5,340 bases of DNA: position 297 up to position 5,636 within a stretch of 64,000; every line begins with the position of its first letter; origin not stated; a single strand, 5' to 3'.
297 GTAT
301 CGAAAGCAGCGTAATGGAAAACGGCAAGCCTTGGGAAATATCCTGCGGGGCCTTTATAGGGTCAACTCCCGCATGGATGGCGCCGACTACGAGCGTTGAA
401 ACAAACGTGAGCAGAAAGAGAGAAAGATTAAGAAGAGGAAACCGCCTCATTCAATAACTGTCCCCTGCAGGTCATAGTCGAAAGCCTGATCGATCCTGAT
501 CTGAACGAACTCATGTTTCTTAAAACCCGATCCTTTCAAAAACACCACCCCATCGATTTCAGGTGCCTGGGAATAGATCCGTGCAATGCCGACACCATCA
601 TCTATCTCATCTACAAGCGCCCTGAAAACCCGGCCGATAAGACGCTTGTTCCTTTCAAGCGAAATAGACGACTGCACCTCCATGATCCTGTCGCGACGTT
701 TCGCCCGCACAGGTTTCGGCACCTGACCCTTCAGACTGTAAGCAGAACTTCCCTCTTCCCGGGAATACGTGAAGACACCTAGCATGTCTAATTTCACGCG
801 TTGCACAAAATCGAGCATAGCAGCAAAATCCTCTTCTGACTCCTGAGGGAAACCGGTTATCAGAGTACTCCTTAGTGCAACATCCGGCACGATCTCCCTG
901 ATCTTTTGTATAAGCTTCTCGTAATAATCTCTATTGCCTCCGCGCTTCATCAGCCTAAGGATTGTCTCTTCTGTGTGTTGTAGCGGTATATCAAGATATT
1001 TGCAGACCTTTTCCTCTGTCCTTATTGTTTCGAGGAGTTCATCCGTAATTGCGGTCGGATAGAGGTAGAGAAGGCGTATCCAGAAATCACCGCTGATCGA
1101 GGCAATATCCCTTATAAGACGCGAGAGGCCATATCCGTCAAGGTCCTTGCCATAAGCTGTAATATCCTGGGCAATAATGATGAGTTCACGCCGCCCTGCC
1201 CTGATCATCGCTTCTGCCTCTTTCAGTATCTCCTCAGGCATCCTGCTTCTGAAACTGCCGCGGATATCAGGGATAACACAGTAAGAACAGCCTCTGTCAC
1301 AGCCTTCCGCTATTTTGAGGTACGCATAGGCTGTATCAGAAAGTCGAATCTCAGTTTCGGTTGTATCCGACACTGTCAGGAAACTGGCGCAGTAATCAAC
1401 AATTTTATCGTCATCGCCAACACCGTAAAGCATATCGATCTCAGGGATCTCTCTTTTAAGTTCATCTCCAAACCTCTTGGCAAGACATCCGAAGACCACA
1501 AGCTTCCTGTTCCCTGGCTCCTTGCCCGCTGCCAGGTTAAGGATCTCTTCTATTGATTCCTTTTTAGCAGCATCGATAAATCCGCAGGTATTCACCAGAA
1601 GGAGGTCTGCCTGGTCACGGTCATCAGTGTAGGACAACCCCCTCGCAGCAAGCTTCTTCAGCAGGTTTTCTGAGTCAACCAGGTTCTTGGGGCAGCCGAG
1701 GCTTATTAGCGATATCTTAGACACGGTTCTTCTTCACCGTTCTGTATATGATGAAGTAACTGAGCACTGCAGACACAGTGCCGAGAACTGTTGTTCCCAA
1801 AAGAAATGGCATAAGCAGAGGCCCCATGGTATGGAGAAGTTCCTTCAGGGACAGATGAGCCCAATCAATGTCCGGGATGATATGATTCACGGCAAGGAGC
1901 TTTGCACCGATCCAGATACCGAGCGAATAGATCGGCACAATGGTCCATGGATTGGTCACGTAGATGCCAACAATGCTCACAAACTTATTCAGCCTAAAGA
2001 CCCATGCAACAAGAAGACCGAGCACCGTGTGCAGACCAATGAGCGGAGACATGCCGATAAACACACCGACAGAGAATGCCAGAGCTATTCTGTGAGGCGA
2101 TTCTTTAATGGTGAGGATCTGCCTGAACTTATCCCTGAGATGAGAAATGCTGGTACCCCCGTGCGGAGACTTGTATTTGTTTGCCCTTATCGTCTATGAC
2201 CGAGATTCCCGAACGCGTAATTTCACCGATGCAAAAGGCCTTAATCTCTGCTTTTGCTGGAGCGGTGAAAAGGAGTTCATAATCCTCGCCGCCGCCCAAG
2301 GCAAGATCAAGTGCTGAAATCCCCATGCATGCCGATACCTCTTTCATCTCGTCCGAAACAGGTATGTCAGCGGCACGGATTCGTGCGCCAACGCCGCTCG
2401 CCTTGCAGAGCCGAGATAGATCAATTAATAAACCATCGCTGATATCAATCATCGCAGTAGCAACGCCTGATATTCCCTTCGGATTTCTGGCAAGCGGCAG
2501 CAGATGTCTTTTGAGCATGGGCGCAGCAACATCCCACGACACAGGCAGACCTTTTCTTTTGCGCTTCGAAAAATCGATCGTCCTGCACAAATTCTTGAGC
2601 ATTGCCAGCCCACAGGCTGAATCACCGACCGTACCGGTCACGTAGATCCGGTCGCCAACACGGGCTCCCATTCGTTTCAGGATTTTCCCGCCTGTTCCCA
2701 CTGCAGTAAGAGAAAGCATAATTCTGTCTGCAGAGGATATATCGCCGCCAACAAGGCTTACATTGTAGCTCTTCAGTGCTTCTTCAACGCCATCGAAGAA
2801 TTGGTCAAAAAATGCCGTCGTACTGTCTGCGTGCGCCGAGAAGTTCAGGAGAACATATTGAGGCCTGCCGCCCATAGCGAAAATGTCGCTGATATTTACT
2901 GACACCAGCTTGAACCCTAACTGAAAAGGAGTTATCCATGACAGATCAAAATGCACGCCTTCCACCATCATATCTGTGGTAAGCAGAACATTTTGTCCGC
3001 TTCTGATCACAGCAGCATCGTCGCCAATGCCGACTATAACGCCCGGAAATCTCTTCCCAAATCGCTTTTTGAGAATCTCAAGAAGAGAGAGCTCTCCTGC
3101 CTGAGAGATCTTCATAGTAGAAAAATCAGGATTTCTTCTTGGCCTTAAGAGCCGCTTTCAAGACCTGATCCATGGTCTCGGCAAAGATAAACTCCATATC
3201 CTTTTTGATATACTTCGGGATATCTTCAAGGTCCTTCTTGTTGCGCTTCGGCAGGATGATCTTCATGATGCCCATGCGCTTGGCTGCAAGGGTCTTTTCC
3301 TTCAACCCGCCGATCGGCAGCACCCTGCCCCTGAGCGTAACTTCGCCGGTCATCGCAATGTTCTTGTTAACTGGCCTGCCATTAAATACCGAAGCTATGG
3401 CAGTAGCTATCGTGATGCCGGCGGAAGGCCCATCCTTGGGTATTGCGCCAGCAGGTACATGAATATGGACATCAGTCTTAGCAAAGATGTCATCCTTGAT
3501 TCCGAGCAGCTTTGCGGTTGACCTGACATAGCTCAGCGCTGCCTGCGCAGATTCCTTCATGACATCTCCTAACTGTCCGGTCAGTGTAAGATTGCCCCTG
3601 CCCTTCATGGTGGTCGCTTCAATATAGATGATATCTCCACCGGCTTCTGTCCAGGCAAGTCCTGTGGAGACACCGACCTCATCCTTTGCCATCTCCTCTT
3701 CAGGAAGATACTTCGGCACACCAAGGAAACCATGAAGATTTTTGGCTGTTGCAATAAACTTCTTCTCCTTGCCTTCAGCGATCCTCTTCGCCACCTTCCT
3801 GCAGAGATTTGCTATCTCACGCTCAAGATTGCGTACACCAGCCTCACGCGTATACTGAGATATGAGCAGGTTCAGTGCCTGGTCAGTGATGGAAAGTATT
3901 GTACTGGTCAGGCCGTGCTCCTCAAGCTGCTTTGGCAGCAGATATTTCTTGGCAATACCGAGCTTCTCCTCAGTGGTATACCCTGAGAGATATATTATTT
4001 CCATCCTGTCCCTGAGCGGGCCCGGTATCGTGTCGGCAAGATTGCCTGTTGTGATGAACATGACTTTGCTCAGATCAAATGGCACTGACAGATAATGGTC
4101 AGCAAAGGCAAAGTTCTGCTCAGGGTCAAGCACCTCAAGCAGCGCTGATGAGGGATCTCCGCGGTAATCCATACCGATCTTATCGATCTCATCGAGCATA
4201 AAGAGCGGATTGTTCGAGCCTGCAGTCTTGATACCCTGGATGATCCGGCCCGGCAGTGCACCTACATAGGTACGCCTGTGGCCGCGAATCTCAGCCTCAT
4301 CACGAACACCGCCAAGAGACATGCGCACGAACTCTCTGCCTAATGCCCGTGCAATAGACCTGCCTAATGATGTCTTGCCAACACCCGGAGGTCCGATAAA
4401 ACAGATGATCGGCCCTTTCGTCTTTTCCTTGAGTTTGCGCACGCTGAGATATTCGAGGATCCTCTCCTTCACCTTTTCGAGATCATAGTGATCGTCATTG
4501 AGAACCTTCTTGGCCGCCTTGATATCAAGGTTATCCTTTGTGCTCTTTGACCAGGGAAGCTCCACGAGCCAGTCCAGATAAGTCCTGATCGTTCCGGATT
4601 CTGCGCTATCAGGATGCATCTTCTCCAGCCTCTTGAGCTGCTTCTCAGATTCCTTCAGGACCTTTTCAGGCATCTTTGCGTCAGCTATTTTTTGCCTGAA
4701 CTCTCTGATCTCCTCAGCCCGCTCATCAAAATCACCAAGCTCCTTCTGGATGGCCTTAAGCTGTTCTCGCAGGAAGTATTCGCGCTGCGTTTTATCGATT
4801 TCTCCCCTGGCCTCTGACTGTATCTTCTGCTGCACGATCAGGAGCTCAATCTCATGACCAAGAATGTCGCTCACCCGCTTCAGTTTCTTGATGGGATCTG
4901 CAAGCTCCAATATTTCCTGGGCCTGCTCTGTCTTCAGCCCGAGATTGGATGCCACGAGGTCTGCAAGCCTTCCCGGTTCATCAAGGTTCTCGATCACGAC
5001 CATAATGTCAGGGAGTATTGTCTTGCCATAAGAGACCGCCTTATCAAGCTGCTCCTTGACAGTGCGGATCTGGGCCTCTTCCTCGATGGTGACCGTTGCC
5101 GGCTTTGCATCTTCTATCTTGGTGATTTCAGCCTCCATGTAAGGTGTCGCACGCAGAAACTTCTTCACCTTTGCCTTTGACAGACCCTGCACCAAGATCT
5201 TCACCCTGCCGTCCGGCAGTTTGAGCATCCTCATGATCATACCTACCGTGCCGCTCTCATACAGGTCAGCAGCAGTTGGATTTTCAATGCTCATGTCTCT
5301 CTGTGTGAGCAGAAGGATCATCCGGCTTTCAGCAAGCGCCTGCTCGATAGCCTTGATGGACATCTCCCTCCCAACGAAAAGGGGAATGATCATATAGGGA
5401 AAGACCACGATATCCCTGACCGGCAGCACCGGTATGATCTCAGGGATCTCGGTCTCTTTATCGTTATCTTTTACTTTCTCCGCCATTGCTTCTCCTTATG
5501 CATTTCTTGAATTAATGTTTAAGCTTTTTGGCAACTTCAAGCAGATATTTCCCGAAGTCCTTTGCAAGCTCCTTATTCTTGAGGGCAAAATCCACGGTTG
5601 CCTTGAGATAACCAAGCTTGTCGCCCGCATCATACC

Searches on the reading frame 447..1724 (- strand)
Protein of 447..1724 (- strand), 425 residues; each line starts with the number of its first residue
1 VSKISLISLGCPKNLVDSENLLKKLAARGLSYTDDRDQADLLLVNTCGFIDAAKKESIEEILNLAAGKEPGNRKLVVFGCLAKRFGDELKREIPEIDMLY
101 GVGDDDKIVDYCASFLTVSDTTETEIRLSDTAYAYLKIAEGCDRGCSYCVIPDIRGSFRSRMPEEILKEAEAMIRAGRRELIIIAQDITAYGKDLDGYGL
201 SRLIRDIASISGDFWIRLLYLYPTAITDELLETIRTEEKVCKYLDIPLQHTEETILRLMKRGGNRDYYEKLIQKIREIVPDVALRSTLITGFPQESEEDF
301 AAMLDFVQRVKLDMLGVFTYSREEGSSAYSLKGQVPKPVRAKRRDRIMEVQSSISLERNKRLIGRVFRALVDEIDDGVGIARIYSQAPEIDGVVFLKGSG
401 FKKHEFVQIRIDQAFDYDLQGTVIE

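Call 8: search_protein_families(library=pfam, proteins=[window:447-1724:-], max_evalue=0.001)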
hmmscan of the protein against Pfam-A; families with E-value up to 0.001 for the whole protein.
window:447-1724:- (425 aa): 4 families
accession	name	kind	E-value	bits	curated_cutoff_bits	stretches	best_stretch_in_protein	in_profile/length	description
PF00919.26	UPF0004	-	2.1e-24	85.8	27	1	3-101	1-98/98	Uncharacterized protein family UPF0004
PF04055.27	Radical_SAM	-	9.3e-23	81.6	29.5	1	138-307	3-166/166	Radical SAM superfamily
PF18693.7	TRAM_2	-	2.6e-16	60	27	1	363-424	1-63/63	TRAM domain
PF01938.26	TRAM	-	0.00018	21.7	21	1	360-424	1-61/61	TRAM domain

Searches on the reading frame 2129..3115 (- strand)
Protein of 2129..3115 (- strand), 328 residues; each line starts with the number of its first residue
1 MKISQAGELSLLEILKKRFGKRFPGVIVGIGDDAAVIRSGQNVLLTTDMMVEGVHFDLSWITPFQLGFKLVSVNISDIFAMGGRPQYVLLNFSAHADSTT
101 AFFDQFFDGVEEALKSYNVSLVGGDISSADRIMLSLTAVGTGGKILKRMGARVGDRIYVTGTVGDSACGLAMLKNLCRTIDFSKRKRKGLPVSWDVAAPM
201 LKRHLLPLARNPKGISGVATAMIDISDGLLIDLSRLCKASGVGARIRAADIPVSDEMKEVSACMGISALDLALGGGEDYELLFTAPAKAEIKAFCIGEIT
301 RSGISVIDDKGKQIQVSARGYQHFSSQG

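Call 8: search_protein_families(library=pfam, proteins=[window:2129-3115:-], max_evalue=0.001)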
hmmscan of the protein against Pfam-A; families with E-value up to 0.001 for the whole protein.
window:2129-3115:- (328 aa): 2 families
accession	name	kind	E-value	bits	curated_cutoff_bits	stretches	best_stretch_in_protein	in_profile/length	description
PF00586.29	AIRS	-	3.4e-27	95.5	24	1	31-141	1-111/112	AIR synthase related protein, N-terminal domain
PF02769.27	AIRS_C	-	1.8e-09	38.4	23.1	1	152-297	1-143/156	AIR synthase related protein, C-terminal domain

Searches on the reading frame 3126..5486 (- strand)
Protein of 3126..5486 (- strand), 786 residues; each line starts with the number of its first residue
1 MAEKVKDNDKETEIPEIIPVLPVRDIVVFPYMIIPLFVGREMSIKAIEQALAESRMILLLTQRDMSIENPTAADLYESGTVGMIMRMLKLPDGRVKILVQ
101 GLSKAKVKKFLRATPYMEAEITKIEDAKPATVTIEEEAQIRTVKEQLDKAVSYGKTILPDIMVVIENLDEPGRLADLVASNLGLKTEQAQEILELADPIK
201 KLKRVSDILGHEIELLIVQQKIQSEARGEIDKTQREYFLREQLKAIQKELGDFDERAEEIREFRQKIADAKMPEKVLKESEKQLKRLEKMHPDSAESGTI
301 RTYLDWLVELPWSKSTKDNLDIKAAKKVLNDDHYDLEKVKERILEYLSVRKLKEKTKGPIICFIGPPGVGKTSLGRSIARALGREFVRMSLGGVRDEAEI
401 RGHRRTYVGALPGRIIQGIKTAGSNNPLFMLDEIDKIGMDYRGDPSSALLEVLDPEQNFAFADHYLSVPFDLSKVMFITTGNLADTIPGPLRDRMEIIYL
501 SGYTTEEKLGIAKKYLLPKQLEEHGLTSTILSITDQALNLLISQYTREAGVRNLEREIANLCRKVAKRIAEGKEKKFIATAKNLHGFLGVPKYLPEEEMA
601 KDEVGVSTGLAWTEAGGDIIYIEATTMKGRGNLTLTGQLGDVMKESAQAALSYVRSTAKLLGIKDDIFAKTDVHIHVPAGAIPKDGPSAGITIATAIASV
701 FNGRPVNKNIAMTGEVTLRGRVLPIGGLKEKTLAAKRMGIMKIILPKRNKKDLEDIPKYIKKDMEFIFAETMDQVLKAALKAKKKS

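Call 8: search_protein_families(library=pfam, proteins=[window:3126-5486:-], max_evalue=0.001)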
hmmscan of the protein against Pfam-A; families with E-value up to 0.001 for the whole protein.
window:3126-5486:- (786 aa): 8 families
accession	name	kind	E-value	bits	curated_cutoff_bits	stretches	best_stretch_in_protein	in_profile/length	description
PF05362.19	Lon_C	-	6.2e-93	310.5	21.1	1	580-781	3-204/205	Lon protease (S16) C-terminal proteolytic domain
PF02190.22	LON_substr_bdg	-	9.7e-52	176.2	28.7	1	18-209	2-198/200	ATP-dependent protease La (LON) substrate-binding domain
PF22667.2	Lon_lid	-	2e-24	85.5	27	1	522-576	1-55/57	Lon protease AAA+ ATPase lid domain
PF00004.35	AAA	-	3.1e-24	86.3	21.2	1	361-501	1-129/131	ATPase family associated with various cellular activities (AAA)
PF13541.12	ChlI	-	7.4e-10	39.2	27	1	622-749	1-121/121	Subunit ChlI of Mg-chelatase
PF07728.20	AAA_5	-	1.1e-06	29.1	22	1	361-494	2-138/139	AAA domain (dynein-related subfamily)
PF13401.12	AAA_22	-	0.00026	21.7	27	0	359-437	6-96/130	AAA domain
PF05496.18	RuvB_N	-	0.00067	19.9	27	0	334-389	10-64/159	Holliday junction DNA helicase RuvB P-loop domain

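Call 15: find_related_loci(query=window:3126-5486:-, collection=genome_contigs, flank=10000)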
Query window:3126-5486:- (786 aa) in genome_contigs; peptide patterns used: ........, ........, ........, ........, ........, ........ (x = any residue, [..] = any of these).
600 stretches matched a pattern (row limit reached: there are more); 598 encode a relative of the query (tblastn E <= 1e-3); the best 80 are kept; 80 distinct loci.
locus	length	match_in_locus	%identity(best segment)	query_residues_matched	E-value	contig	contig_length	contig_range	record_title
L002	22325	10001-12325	94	1-775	0e+0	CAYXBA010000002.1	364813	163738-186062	MAG TPA_asm: uncultured Nitrospiraceae bacterium isolate binchicken_co269_240 genome assembly, contig: NODE_16_length_36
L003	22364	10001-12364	83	1-785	0e+0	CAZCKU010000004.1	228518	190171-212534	MAG TPA_asm: uncultured Thermodesulfovibrio sp. isolate binchicken_co269_38 genome assembly, contig: NODE_44_length_2285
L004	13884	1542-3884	82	1-781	0e+0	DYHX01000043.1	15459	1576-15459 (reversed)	MAG TPA_asm: Nitrospira japonica isolate DR5_44_14 Afr_mines_DR5_628_length_15459_cov_5_769865, whole genome shotgun seq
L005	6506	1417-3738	81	8-781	0e+0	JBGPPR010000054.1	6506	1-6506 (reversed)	MAG: Thermodesulfovibrionia bacterium isolate OBJ1_062018_150_9 k141_1227406_length_6506_cov_59.8544, whole genome shotg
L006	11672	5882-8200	90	3-775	0e+0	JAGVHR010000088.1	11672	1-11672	MAG: Thermodesulfovibrionales bacterium isolate DeMMO2_13 c_000000086811, whole genome shotgun sequence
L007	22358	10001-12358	79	1-785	0e+0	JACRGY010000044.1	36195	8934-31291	MAG: Nitrospirae bacterium isolate NC_groundwater_1763_Pr3_B-0.1um_44_11 SR-2_scaffold_141_657420, whole genome shotgun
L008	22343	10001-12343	76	6-786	0e+0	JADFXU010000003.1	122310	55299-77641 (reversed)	MAG: Nitrospirae bacterium isolate nDJH15bin8 nDJH15_bin8_NODE_3_length_122310_cov_8.264112, whole genome shotgun sequen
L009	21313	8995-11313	76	9-781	0e+0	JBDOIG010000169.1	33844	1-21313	MAG: Thermodesulfovibrionales bacterium isolate TC202112_Ori_Bins005 k147_36779, whole genome shotgun sequence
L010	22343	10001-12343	73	1-781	0e+0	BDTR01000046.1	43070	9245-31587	Bacterium BMS3Bbin08 DNA, contig: NODE_21, whole genome shotgun sequence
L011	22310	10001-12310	74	8-777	0e+0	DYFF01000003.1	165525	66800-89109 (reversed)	MAG TPA_asm: Thermodesulfovibrio sp. isolate Tomsk_34_156 Tomsk_k141_14356, whole genome shotgun sequence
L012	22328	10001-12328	72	7-783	0e+0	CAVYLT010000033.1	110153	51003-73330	MAG: Nitrospirota bacterium isolate MFD01299.bin.2.211 genome assembly, contig: contig_140613, whole genome shotgun sequ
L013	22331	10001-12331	72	4-781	0e+0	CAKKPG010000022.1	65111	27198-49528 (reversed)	Nitrospiria bacterium isolate Hainich-H41-bin024-1 genome assembly, contig: H41-bin024_1_Hain_H41_01um_R1_424_length_651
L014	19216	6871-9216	70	4-786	0e+0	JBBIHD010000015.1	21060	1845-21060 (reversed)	MAG: Nitrospirota bacterium isolate FAS170219_bin_106 NODE_1142_length_21060_cov_4.174149, whole genome shotgun sequence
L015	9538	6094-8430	71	4-783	0e+0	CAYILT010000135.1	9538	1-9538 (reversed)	MAG TPA_asm: uncultured Nitrospiraceae bacterium isolate ERP119705_co22_392 genome assembly, contig: NODE_5651_length_95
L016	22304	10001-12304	65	13-780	0e+0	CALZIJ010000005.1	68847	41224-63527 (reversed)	MAG: Nitrospiria bacterium isolate FO_M_Nitrospirota_01.1 genome assembly, contig: scaffold_247, whole genome shotgun se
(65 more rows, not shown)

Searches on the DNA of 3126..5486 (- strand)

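Call 76: search_rna_families(sources=[L002, L003, L007, L008, L010, L011], threshold=gathering)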
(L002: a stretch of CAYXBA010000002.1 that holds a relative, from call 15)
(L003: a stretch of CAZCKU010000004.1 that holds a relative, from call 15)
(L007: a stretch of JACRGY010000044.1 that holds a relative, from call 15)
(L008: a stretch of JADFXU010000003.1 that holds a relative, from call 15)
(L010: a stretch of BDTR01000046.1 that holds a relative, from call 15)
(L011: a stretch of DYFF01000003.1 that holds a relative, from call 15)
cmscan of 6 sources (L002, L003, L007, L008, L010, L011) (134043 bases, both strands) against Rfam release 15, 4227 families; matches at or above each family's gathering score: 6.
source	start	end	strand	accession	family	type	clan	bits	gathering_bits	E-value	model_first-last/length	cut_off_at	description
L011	20763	20834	-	RF00005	tRNA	Gene; tRNA;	CL00001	70.3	29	5.3e-13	1-71/71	no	tRNA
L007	19421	19494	-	RF00005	tRNA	Gene; tRNA;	CL00001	67.9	29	2.5e-12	1-71/71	no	tRNA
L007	19603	19675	-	RF00005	tRNA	Gene; tRNA;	CL00001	67.4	29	3.5e-12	1-71/71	no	tRNA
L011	8889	8974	+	RF00005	tRNA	Gene; tRNA;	CL00001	58.1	29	1.3e-09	1-71/71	no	tRNA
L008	8541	8625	+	RF00005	tRNA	Gene; tRNA;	CL00001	57.3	29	2.1e-09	1-71/71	no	tRNA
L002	5734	5799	-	RF02996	int-alpA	Gene; sRNA;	-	43.6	35.8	2.1e-05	1-71/71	no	int-alpA RNA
